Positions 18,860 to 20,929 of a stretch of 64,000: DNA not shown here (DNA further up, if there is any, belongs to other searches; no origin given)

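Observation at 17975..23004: Uncharacterised HerA-like ATPase plus catalytically eroded helicase-IV-like/zinc-ribbon protein: candidate novel defence or DNA-processing module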

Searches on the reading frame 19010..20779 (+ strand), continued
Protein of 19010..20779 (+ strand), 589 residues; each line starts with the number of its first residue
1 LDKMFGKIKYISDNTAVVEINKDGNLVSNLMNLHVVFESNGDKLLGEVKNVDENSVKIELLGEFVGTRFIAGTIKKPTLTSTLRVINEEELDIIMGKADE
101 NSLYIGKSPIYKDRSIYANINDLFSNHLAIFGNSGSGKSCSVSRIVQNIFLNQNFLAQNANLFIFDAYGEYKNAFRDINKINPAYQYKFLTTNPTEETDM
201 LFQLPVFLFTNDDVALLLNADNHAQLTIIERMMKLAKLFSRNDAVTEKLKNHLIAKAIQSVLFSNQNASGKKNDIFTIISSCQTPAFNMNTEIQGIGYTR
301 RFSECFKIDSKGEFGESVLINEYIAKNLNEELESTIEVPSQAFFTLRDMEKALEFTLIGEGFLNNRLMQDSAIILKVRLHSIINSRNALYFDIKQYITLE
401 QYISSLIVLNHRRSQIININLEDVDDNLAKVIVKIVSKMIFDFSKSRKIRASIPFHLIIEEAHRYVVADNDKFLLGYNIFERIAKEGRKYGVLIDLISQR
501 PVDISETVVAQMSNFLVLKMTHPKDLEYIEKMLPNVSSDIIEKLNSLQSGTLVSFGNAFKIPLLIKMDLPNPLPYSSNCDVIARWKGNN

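Call 76: find_related_loci(query=A5, collection=metagenome_contigs, flank=6000)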
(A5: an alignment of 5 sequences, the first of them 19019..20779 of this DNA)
Query A5 (586 aa) in metagenome_contigs; peptide patterns used: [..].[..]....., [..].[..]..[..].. (x = any residue, [..] = any of these).
401 stretches matched a pattern; 131 encode a relative of the query (tblastn E <= 1e-3); the best 80 are kept; 80 distinct loci.
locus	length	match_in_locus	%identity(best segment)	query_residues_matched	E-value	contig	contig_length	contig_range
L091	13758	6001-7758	100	1-586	0e+0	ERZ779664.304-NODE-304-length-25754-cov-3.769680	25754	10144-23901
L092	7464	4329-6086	100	1-586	0e+0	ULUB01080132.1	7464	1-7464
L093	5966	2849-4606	100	1-586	0e+0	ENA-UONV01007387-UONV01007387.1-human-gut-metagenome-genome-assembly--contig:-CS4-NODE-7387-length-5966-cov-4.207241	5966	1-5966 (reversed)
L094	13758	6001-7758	100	1-586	0e+0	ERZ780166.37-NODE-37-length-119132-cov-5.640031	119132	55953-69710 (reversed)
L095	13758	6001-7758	98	1-586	0e+0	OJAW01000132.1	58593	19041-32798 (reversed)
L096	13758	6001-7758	92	1-586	0e+0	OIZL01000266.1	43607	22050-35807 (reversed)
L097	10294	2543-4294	83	1-584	0e+0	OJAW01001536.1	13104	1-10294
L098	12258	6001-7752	83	1-584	0e+0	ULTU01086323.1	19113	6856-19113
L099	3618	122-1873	82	1-584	0e+0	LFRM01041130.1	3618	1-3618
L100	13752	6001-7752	82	1-584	0e+0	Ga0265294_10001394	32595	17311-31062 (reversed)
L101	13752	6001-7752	80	1-584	0e+0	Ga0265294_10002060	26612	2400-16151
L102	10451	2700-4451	79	1-584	0e+0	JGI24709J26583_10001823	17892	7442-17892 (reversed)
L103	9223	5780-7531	80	1-584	0e+0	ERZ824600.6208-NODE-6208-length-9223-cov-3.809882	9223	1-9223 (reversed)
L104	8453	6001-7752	80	1-584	0e+0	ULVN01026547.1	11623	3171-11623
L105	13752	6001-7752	79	1-584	0e+0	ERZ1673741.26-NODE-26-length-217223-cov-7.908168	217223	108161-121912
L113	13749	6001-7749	72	1-583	0e+0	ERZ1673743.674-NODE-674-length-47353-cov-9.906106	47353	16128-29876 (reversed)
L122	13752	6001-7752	70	1-584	0e+0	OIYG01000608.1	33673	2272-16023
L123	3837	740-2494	69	1-584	0e+0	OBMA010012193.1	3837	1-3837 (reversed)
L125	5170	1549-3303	69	1-584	0e+0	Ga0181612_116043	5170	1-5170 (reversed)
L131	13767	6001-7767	67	1-586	0e+0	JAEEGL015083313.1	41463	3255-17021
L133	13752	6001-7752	72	1-584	0e+0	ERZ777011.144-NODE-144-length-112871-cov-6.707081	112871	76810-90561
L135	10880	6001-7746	58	1-583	0e+0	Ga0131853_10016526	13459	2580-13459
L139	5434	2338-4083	55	1-583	0e+0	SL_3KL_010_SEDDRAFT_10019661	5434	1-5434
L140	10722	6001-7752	51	1-586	0e+0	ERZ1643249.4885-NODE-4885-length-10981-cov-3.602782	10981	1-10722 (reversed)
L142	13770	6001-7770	44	1-586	1e-163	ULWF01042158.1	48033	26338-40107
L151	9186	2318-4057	43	1-582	2e-155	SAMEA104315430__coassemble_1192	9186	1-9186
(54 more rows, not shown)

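Call 79: search_protein_families(library=pfam, proteins=[L113:4653-5957:+, L151:1316-2317:+, L139:810-1802:+, L139:2046-2336:+, L142:7857-8264:+, L142:8283-8723:+, L099:1908-2678:+, L099:2682-3488:+, L100:8846-9517:+, L096:4898-5929:+], max_evalue=0.01)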
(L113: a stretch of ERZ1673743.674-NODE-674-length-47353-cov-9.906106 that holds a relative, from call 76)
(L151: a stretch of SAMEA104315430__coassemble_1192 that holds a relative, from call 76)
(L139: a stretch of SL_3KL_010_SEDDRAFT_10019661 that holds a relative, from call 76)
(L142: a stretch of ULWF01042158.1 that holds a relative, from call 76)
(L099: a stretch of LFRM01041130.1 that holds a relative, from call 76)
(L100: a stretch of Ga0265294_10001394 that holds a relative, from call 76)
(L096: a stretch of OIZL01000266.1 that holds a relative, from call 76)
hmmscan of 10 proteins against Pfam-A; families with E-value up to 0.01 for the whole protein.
L113:4653-5957:+ (434 aa): 4 families
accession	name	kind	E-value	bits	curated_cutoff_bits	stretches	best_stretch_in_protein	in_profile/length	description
PF00591.27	Glycos_transf_3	-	6.3e-34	118.2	27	1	98-319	3-247/253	Glycosyl transferase family, a/b domain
PF02885.22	Glycos_trans_3N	-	8.4e-18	64.3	26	1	26-87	2-63/63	Glycosyl transferase family, helical bundle domain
PF07831.19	PYNP_C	-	1e-15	57.6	27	1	359-416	2-59/75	Pyrimidine nucleoside phosphorylase C-terminal domain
PF24207.1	DUF7430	-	0.0083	16.5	27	0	392-425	23-56/73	Family of unknown function (DUF7430)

L151:1316-2317:+ (333 aa): 1 family
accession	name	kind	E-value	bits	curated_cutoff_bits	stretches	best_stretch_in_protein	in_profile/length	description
PF20990.2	DUF2207_C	-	1.4e-15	58.1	33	1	57-270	7-238/247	Predicted membrane protein (DUF2207) C-terminal domain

L139:810-1802:+ (330 aa): 25 families
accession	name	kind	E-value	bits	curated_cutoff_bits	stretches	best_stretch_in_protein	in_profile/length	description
PF00448.28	SRP54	-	6e-79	264.7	22.7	1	129-327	2-195/196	SRP54-type protein, GTPase domain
PF02881.24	SRP54_N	-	3.3e-12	46.9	22.4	1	47-109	5-75/75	SRP54-type protein, helical bundle domain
PF13604.12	AAA_30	-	2.9e-06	27.6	27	1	129-225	19-104/191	AAA domain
PF13614.12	AAA_31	-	7.7e-06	26.4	27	1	138-166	12-40/177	AAA domain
PF01656.29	CbiA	-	2e-05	25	25.4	1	138-305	9-106/125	CobQ/CobB/MinD/ParA nucleotide binding domain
PF13401.12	AAA_22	-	2.8e-05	24.9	27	1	131-236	8-109/130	AAA domain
PF09848.15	SLFN-g3_helicase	-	3.4e-05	23.7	24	1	130-244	3-113/354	Schlafen group 3, DNA/RNA helicase domain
PF02492.25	cobW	-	5.9e-05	23.2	20.7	1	130-286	2-157/180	CobW/HypB/UreG, nucleotide-binding domain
PF25199.1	nSTAND_NTPase5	-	6.5e-05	23.2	34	1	125-178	38-93/145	Novel STAND NTPase 5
PF04851.21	ResIII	-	8.6e-05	22.9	22.5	1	126-223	21-139/164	Type III restriction enzyme, res subunit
PF13207.12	AAA_17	-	0.00023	21.9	27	1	134-232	1-93/136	AAA domain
PF13191.12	AAA_16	-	0.00028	21.8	32.6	1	130-255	26-140/167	AAA ATPase domain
PF01583.26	APS_kinase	-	0.00037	21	21.1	1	130-175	4-49/152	Adenylylsulphate kinase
PF13671.12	AAA_33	-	0.00041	21.1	27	1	130-248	1-109/143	AAA domain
PF00205.28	TPP_enzyme_M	-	0.00046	20.3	30.4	1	145-192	1-48/137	Thiamine pyrophosphate enzyme, central domain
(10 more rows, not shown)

L139:2046-2336:+ (96 aa): 7 families
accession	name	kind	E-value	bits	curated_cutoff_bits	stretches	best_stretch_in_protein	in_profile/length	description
PF04297.20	UPF0122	-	2.4e-22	79.5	22.7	1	4-87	4-90/101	Putative helix-turn-helix protein, YlxM / p13 like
PF08281.18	Sigma70_r4_2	-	4.1e-05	23.6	25.7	1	18-61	11-54/54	Sigma-70, region 4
PF04545.22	Sigma70_r4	-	0.00022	21.1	24.1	1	18-55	5-42/50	Sigma-70, region 4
PF08279.18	HTH_11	-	0.00024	21.3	25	1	33-61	15-43/55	HTH domain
PF04967.18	HTH_10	-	0.0026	18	23.1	1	34-62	24-52/53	HTH DNA binding domain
PF00440.29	TetR_N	-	0.0038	17.4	24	1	26-52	9-35/47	Bacterial regulatory proteins, tetR family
PF05043.19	Mga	-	0.0086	17.1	21.1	0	31-72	28-66/87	Mga helix-turn-helix domain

L142:7857-8264:+ (135 aa): 1 family
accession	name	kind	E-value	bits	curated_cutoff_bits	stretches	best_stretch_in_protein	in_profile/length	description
PF04472.17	SepF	-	1.1e-27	96.5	27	1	38-108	2-72/72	Cell division protein SepF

L142:8283-8723:+ (146 aa): 1 family
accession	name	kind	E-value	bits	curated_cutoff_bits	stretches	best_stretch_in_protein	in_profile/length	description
PF05103.18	DivIVA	-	7.2e-23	81.4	28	1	4-127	8-131/131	DivIVA protein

L099:1908-2678:+ (256 aa): 5 families
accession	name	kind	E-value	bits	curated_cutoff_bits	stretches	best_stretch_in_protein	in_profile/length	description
PF00106.31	adh_short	-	4.4e-58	196.4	26.6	1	6-199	1-193/195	short chain dehydrogenase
PF13561.12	adh_short_C2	-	1.8e-57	195.1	27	1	12-253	1-235/236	Enoyl-(Acyl carrier protein) reductase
PF08659.16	KR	-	3.3e-13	50.4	22.6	1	8-170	3-164/180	KR domain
PF23441.1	SDR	-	6.4e-06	26.2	27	1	5-253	7-255/258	SDR-like rossmann domain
PF02719.21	Polysacc_synt_2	-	0.0021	17.7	20.2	1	8-75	1-75/293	Polysaccharide biosynthesis protein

L099:2682-3488:+ (268 aa): 1 family
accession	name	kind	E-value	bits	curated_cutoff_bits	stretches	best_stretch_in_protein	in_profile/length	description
PF01171.26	ATP_bind_3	-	1.5e-16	61.1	27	1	41-223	2-180/182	PP-loop family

L100:8846-9517:+ (223 aa): 4 families
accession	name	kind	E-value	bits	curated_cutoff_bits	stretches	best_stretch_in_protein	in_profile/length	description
PF00899.27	ThiF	-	6.1e-45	153.7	28.1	1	5-217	6-199/238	ThiF family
PF03435.24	Sacchrp_dh_NADP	-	0.00051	20.8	25.1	1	22-89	1-44/129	Saccharopine dehydrogenase NADP binding domain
PF22505.1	RNase_J_b_CASP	-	0.0039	17.4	27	0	113-167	18-72/126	Ribonuclease J, beta-CASP domain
PF01488.26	Shikimate_DH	-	0.0058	17.1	24.3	0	10-63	3-56/138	Shikimate / quinate 5-dehydrogenase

L096:4898-5929:+ (343 aa): 0 families

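Call 84: search_protein_families(library=pfam, alignment_id=A6, max_evalue=0.00001)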
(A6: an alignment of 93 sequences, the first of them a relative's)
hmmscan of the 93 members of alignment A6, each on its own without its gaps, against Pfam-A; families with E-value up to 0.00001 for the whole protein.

A. member 1, L113:4653-5957:+ (434 aa): 3 families
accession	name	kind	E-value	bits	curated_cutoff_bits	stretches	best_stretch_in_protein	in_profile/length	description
PF00591.27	Glycos_transf_3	-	6.3e-34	118.2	27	1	98-319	3-247/253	Glycosyl transferase family, a/b domain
PF02885.22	Glycos_trans_3N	-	8.4e-18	64.3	26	1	26-87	2-63/63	Glycosyl transferase family, helical bundle domain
PF07831.19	PYNP_C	-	1e-15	57.6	27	1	359-416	2-59/75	Pyrimidine nucleoside phosphorylase C-terminal domain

B. families by the number of members that match (of 93 scanned): 133 families (the first 25 are shown)
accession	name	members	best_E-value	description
PF03382.20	DUF285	1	8.9e-174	Mycoplasma protein of unknown function, DUF285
PF01134.28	GIDA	1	1.5e-108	Glucose inhibited division protein A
PF02934.20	GatB_N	1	4.5e-101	GatB/GatE catalytic domain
PF01425.27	Amidase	1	1.3e-100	Amidase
PF00768.25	Peptidase_S11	1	1.5e-79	D-alanyl-D-alanine carboxypeptidase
PF00448.28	SRP54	1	5.9e-78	SRP54-type protein, GTPase domain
PF02690.20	Na_Pi_cotrans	1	1.4e-65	Na+/Pi-cotransporter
PF01855.24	POR_N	1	8.6e-65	Pyruvate flavodoxin/ferredoxin oxidoreductase, thiamine diP-bdg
PF00152.25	tRNA-synt_2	1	9.3e-64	tRNA synthetases class II (D, K and N)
PF13561.12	adh_short_C2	1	4.9e-60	Enoyl-(Acyl carrier protein) reductase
PF00106.31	adh_short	1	2.6e-57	short chain dehydrogenase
PF12631.12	MnmE_helical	1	6.1e-57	MnmE helical domain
PF01594.21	AI-2E_transport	1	1.5e-56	AI-2E family transporter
PF12002.13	MgsA_C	1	1.1e-53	MgsA AAA+ ATPase C terminal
PF01138.27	RNase_PH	1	4.3e-51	3' exoribonuclease family, domain 1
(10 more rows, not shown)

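Call 101: search_protein_families(library=pfam, proteins=[L139:4085-5395:+, L131:7838-9154:+, L122:7829-8941:+, L123:2607-3677:+, L125:3377-4414:+, L135:7812-8759:+, L133:7833-8732:+, L097:4376-4789:+, L113:7824-8204:+, L140:7805-8602:+], max_evalue=0.001)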
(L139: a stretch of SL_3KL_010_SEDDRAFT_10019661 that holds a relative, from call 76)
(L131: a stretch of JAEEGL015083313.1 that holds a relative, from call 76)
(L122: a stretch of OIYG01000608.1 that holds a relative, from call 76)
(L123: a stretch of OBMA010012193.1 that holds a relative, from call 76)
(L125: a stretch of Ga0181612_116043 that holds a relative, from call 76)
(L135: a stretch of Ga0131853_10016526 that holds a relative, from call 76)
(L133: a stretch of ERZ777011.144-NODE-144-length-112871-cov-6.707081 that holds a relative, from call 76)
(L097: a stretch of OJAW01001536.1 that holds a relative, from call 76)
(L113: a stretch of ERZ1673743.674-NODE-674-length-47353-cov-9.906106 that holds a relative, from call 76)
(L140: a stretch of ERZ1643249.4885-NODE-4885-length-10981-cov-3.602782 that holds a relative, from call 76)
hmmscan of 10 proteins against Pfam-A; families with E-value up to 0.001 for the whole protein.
L139:4085-5395:+ (436 aa): 0 families

L131:7838-9154:+ (438 aa): 1 family
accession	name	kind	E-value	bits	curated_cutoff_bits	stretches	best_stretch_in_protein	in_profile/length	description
PF07963.17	N_methyl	-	9.3e-08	31.8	21.2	1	4-29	1-26/27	Prokaryotic N-terminal methylation motif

L122:7829-8941:+ (370 aa): 1 family
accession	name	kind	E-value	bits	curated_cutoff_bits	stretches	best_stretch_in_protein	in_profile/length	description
PF01594.21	AI-2E_transport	-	1.5e-56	192.4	34.3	1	29-359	9-323/327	AI-2E family transporter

L123:2607-3677:+ (356 aa): 1 family
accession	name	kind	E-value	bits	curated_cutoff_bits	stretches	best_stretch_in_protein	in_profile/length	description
PF12810.13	ALK_LTK_GRD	-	1.2e-34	120.9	24.5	1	83-351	7-243/243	ALK/LTK, Glycine-rich domain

L125:3377-4414:+ (345 aa): 5 families
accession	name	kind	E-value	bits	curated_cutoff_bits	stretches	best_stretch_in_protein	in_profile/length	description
PF01381.28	HTH_3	-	8.7e-16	58.2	23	1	10-64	1-55/55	Helix-turn-helix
PF13560.12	HTH_31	-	2.8e-10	40.8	27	1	7-64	3-61/64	Helix-turn-helix domain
PF12844.13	HTH_19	-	1e-09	38.6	30.2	1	7-68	1-62/64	Helix-turn-helix domain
PF13443.12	HTH_26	-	3.5e-06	27.6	22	1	10-65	2-58/63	Cro/C1-type HTH DNA-binding domain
PF15731.11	MqsA_antitoxin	-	0.00011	22.7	30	1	7-54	71-118/131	Antitoxin component of bacterial toxin-antitoxin system, MqsA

L135:7812-8759:+ (315 aa): 1 family
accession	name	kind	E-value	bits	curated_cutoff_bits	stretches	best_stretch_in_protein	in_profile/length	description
PF02690.20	Na_Pi_cotrans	-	1.4e-65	219.9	29.1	2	18-153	1-136/137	Na+/Pi-cotransporter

L133:7833-8732:+ (299 aa): 0 families

L097:4376-4789:+ (137 aa): 0 families

L113:7824-8204:+ (126 aa): 0 families

L140:7805-8602:+ (265 aa): 2 families
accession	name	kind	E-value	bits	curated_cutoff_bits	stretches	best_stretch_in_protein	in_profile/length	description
PF01501.26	Glyco_transf_8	-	3.2e-40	138.7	24.3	1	4-242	1-251/253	Glycosyl transferase family 8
PF18404.7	Glyco_transf_24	-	1.5e-06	28.3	25.7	1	11-198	10-206/268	Glucosyltransferase 24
